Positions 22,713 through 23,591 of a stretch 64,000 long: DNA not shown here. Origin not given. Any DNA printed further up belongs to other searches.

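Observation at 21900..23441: SLOG/YpsA-like (MoCo-carrier-type) protein co-transcribed with pncA under the NAD operator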

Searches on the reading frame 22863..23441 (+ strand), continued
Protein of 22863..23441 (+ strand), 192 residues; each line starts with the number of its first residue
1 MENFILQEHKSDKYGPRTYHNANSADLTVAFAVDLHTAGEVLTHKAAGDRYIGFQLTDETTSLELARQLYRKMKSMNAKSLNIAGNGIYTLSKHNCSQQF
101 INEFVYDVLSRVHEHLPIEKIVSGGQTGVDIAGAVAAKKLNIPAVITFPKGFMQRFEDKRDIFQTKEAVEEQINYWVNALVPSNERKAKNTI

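Call 47: search_protein_families(library=pfam, proteins=[L097:10051-10713:-, L250:4743-5993:+, L119:5685-6101:+, L118:8733-9461:+, L110:9405-9893:+, L095:5988-6536:+, L116:6515-7069:+, L091:9648-10781:+, L089:7333-8376:+, L091:8575-9651:+], max_evalue=0.01)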
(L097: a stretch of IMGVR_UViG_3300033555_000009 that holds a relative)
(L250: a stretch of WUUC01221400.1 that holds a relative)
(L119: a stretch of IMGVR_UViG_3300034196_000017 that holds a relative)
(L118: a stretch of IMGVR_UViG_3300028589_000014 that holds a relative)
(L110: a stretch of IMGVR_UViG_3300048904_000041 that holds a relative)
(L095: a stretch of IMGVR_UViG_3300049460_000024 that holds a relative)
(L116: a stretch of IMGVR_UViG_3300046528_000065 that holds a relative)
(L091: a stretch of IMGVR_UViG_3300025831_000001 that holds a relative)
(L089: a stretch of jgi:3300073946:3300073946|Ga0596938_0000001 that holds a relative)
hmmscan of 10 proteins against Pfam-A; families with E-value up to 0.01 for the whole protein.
L097:10051-10713:- (220 aa): 1 family
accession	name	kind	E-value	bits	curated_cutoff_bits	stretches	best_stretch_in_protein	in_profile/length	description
PF00239.26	Resolvase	-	3.8e-31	108.6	23.3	1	8-148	1-144/145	Resolvase, N terminal domain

L250:4743-5993:+ (416 aa): 1 family
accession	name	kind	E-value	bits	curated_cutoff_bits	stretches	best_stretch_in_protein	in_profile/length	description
PF01068.26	DNA_ligase_A_M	-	3.1e-14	53.6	26.2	1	98-322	1-204/204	ATP dependent DNA ligase domain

L119:5685-6101:+ (138 aa): 3 families
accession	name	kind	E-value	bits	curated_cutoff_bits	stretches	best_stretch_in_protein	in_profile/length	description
PF00383.29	dCMP_cyt_deam_1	-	2.8e-15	56.5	25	1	10-111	7-100/102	Cytidine and deoxycytidylate deaminase zinc-binding region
PF14437.12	MafB19-deam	-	7.9e-08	32.7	27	1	13-115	10-103/142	MafB19-like deaminase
PF14439.12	Bd3614-deam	-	5.7e-05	23.5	38.5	1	61-114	31-91/113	Bd3614-like deaminase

L118:8733-9461:+ (242 aa): 3 families
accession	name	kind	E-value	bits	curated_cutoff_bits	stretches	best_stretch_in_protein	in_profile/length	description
PF00149.33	Metallophos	-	5.6e-13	50.2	21.5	1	22-205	2-159/191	Calcineurin-like phosphoesterase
PF12850.12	Metallophos_2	-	0.00037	21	27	1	22-224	2-136/154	Calcineurin-like phosphoesterase superfamily domain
PF06874.16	FBPase_2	-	0.0067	15.2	27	0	50-92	185-228/639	Firmicute fructose-1,6-bisphosphatase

L110:9405-9893:+ (162 aa): 1 family
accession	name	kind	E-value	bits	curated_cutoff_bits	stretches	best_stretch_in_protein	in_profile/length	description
PF25176.1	DUF7831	-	3.3e-26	91.9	27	1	37-148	4-116/118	Family of unknown function (DUF7831)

L095:5988-6536:+ (182 aa): 1 family
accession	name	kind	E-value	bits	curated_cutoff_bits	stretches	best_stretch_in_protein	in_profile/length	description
PF12850.12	Metallophos_2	-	4e-08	33.9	27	1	1-141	1-124/154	Calcineurin-like phosphoesterase superfamily domain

L116:6515-7069:+ (184 aa): 1 family
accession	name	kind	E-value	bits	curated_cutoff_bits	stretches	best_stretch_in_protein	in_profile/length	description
PF12917.13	YfbR-like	-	0.00039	20.6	25.9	1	52-114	36-102/182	5'-deoxynucleotidase YfbR-like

L091:9648-10781:+ (377 aa): 0 families

L089:7333-8376:+ (347 aa): 1 family
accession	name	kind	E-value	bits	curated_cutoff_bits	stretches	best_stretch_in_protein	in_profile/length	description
PF01743.26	PolyA_pol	-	0.00045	21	23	1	49-76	3-26/126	Poly A polymerase head domain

L091:8575-9651:+ (358 aa): 0 families

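Call 48: fold_search(model_id=the predicted structure, library=pdb)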
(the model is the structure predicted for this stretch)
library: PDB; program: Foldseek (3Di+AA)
matches with E <= 10: 1756; with E <= 0.001: 3
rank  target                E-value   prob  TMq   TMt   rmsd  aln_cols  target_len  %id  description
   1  5l3s_G                9.9e-05  0.99  0.34  0.26   9.8       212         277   11  Structure of the GTPase heterodimer of crenarchaeal SRP54 and FtsY (released 2016-06-08)
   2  1jpn_B                7.6e-04  0.84  0.28  0.20  12.2       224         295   11  GMPPNP Complex of SRP GTPase NG Domain (released 2002-02-02)
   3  2j7p_D                9.2e-04  0.82  0.27  0.22  10.9       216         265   15  GMPPNP-stabilized NG domain complex of the SRP GTPases Ffh and FtsY (released 2006-12-11)
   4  9hi4_D                1.6e-03  0.98  0.35  0.33   9.8       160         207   14  Structure of FI6-focused design_03 scaffold in complex with FI6-Fab (released 2025-12-03)
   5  1rj9_B                2.6e-03  0.85  0.34  0.25  11.6       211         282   12  Structure of the heterodimer of the conserved GTPase domains of the Signal Recognition Particle (Ffh) and Its Receptor (released 2004-01-27)
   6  3imk                  3.0e-03  1.00  0.46  0.55   3.3       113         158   24  Crystal structure of Putative molybdenum carrier protein (YP_461806.1) from SYNTROPHUS ACIDITROPHICUS SB at 1.45 A resol (released 2009-08-25)
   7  2c03_B                3.0e-03  0.63  0.26  0.19  12.0       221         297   10  GDP COMPLEX OF SRP GTPASE FFH NG DOMAIN (released 2007-02-13)
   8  9b8m_A                3.2e-03  0.82  0.29  0.18   9.0       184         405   14  Crystal structure of ornithine decarboxylase in complex with a novel inhibitor (released 2025-03-12)
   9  7v3x_W                3.4e-03  0.91  0.32  0.17   6.4       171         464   10  Crystal Structure of Cyanobacterial Circadian Clock Protein KaiC (released 2022-04-27)
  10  9b2q                  3.4e-03  0.51  0.27  0.19  16.6       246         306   11  Crystal Structure of Pantothenate Synthetase from Candida albicans. (released 2025-03-26)
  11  2j7p_A                3.6e-03  0.90  0.36  0.26  11.6       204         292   11  GMPPNP-stabilized NG domain complex of the SRP GTPases Ffh and FtsY (released 2006-12-11)
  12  8zn5_I                3.8e-03  0.89  0.34  0.19   7.6       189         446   11  Crystal Structure of Designed Clock Protein KaiC (released 2025-04-16)
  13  7doa_A                4.1e-03  0.89  0.36  0.27  14.8       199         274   13  Crystal structure of Catabolite repressor acivator from E. coli in complex with HEPES (released 2021-12-22)
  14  3mxt                  4.1e-03  0.51  0.25  0.19  15.8       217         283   14  Crystal Structure of Pantoate-Beta-alanine Ligase from Campylobacter jejuni (released 2010-06-16)
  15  3jzd_A                4.9e-03  0.94  0.36  0.22   7.0       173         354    8  Crystal structure of Putative alcohol dehedrogenase (YP_298327.1) from RALSTONIA EUTROPHA JMP134 at 2.10 A resolution (released 2009-10-06)
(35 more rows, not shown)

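Call 50: search_protein_families(library=pfam, proteins=[L004:6204-12584:+, L108:3156-12263:+, L131:5223-15695:+], max_evalue=0.001)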
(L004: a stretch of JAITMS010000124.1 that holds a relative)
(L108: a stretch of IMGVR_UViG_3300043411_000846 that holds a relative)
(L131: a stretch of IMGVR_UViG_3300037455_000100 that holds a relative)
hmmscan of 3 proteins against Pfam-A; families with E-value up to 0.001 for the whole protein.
L004:6204-12584:+ (2126 aa): 2 families
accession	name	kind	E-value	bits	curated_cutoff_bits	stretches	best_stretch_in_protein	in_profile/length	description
PF14216.11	DUF4326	-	1.5e-20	74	25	1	458-541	5-81/82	Domain of unknown function (DUF4326)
PF12694.12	cpYpsA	-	2.2e-09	37.6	26.2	1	604-683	44-125/145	Circularly permutated YpsA SLOG family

L108:3156-12263:+ (3035 aa): 1 family
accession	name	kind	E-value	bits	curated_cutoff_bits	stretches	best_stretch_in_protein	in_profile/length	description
PF12694.12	cpYpsA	-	1.9e-07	31.4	26.2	0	1602-1699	26-125/145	Circularly permutated YpsA SLOG family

L131:5223-15695:+ (3490 aa): 2 families
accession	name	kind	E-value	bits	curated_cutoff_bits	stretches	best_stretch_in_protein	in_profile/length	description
PF18760.7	ART-PolyVal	-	1.1e-13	52.6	31.2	2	500-599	44-140/140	ADP-Ribosyltransferase in polyvalent proteins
PF12694.12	cpYpsA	-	4.2e-11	43.2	26.2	1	931-1012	46-125/145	Circularly permutated YpsA SLOG family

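Call 54: search_protein_families(library=pfam, alignment_id=A2, max_evalue=0.0001)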
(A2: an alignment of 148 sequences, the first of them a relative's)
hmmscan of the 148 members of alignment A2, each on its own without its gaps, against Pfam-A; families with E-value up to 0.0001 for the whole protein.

A. member 1, L004:12737-13090:- (117 aa): 0 families

B. families by the number of members that match (of 148 scanned): 45 families (the first 25 are shown)
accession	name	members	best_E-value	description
PF01068.26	DNA_ligase_A_M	5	1.6e-15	ATP dependent DNA ligase domain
PF18897.5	Gp3-like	4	3.2e-44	Recombination directionality factor-like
PF00149.33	Metallophos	4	3.6e-15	Calcineurin-like phosphoesterase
PF00239.26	Resolvase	3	1.3e-34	Resolvase, N terminal domain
PF00999.27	Na_H_Exchanger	2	6.2e-35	Sodium/hydrogen exchanger, transmembrane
PF12917.13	YfbR-like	2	9.9e-08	5'-deoxynucleotidase YfbR-like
PF12850.12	Metallophos_2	2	6e-07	Calcineurin-like phosphoesterase superfamily domain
PF04381.17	RdgC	1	3.3e-106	Putative exonuclease, RdgC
PF03382.20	DUF285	1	3.2e-80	Mycoplasma protein of unknown function, DUF285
PF25109.1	HAD_PNKP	1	9.8e-42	Polynucleotide kinase PNKP phosphatase domain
PF01066.26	CDP-OH_P_transf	1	6.7e-40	CDP-alcohol phosphatidyltransferase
PF21817.3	CapR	1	2.1e-31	CapR homology domain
PF08787.18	Alginate_lyase2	1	1.6e-30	Alginate lyase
PF25176.1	DUF7831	1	3.3e-26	Family of unknown function (DUF7831)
PF03641.19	Lysine_decarbox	1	7.2e-26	Possible lysine decarboxylase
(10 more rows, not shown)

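Call 72: search_protein_families(library=padloc, proteins=[window:22863-23441:+, L091:8575-9651:+, L091:9648-10781:+, L091:10833-11957:+, L087:8913-10205:+, L089:7333-8376:+], max_evalue=0.01)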
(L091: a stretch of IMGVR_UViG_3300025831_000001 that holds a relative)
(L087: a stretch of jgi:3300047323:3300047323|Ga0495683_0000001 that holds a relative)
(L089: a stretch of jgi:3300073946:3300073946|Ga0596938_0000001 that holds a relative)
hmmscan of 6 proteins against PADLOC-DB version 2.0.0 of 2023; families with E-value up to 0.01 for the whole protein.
window:22863-23441:+ (192 aa): 0 families

L091:8575-9651:+ (358 aa): 0 families

L091:9648-10781:+ (377 aa): 0 families

L091:10833-11957:+ (374 aa): 0 families

L087:8913-10205:+ (430 aa): 0 families

L089:7333-8376:+ (347 aa): 1 family
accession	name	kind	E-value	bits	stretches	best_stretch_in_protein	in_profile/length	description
PDLC01074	C3a124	-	0.0082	13.2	0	124-212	251-340/371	Unknown function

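Call 77: get_annotated_region(hit=H2, flank=5000)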
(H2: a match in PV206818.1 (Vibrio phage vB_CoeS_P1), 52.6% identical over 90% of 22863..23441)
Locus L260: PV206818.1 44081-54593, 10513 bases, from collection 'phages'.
description: Vibrio phage vB_CoeS_P1, complete genome.
organism: Vibrio phage vB_CoeS_P1 (NCBI taxid 3413930)
taxonomy: Viruses; Duplodnaviria; Heunggongvirae; Uroviricota; Caudoviricetes
host: Vibrio hepatarius; source: estuarine water; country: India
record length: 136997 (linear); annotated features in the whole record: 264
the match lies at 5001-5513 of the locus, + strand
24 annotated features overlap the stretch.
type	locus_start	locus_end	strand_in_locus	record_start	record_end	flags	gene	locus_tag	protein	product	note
CDS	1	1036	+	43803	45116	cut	-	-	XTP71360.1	hypothetical protein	-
CDS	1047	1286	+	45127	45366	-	-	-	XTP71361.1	hypothetical protein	-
CDS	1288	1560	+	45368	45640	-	-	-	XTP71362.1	hypothetical protein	-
CDS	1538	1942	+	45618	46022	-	-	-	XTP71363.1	hypothetical protein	-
CDS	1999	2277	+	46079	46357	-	-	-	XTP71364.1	hypothetical protein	-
CDS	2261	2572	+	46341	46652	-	-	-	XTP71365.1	hypothetical protein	-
CDS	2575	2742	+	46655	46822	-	-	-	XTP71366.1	hypothetical protein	-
CDS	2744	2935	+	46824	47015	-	-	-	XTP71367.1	hypothetical protein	-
CDS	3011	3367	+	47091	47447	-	-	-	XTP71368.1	hypothetical protein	-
CDS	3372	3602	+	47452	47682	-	-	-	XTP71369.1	hypothetical protein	-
CDS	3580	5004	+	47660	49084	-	-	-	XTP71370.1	Dda-like helicase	-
CDS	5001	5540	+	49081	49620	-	-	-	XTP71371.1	hypothetical protein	-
CDS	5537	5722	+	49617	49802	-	-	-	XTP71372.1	hypothetical protein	-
CDS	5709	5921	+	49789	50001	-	-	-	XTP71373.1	hypothetical protein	-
CDS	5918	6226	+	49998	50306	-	-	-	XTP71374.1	hypothetical protein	-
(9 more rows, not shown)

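Call 79: fold_search(model_id=the predicted structure, library=viral)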
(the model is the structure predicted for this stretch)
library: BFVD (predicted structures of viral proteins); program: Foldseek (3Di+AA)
matches with E <= 10: 1118; with E <= 0.001: 3
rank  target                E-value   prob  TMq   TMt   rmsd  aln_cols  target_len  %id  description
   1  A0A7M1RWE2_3          8.5e-18  1.00  0.80  0.12   4.6       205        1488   33  Uncharacterized protein [uncultured phage cr10_1]
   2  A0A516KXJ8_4          4.9e-14  1.00  0.77  0.14  10.3       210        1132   26  (no name in the UniProt tables at hand)
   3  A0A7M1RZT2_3          1.6e-04  1.00  0.61  0.09   3.2       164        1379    8  Uncharacterized protein [uncultured phage cr127_1]
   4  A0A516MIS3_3          1.9e-03  1.00  0.31  0.04   2.5        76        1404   34  (no name in the UniProt tables at hand)
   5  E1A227                4.6e-03  0.60  0.27  0.26  10.0       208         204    9  Uncharacterized protein [Aeromonas phage phiAS5]
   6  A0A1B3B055            4.8e-03  0.77  0.34  0.23   9.4       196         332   13  RecA-like exonuclease [Gordonia phage Ghobes]
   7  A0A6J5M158            5.5e-03  0.66  0.29  0.13   8.9       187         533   11  Archaeal primase DnaG/twinkle, TOPRIM domain [uncultured Caudovirales phage]
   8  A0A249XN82            5.8e-03  0.72  0.33  0.21  12.3       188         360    6  AAA-ATPase [Arthrobacter phage GurgleFerb]
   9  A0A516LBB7            6.2e-03  0.75  0.34  0.28   8.8       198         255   10  (no name in the UniProt tables at hand)
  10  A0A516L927            6.2e-03  0.72  0.33  0.30   9.1       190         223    8  (no name in the UniProt tables at hand)
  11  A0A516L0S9            8.0e-03  0.63  0.30  0.24  10.5       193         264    8  (no name in the UniProt tables at hand)
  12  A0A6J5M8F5            8.5e-03  0.57  0.30  0.21  15.7       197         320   11  Uncharacterized protein [uncultured Caudovirales phage]
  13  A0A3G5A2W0            9.6e-03  0.47  0.27  0.26  12.5       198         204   12  carbonic anhydrase [Harvfovirus sp.]
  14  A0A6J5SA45            1.0e-02  0.57  0.32  0.23   9.5       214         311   10  AAA domain containing protein [uncultured Caudovirales phage]
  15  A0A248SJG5            1.2e-02  0.57  0.30  0.12   8.0       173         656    9  (no name in the UniProt tables at hand)
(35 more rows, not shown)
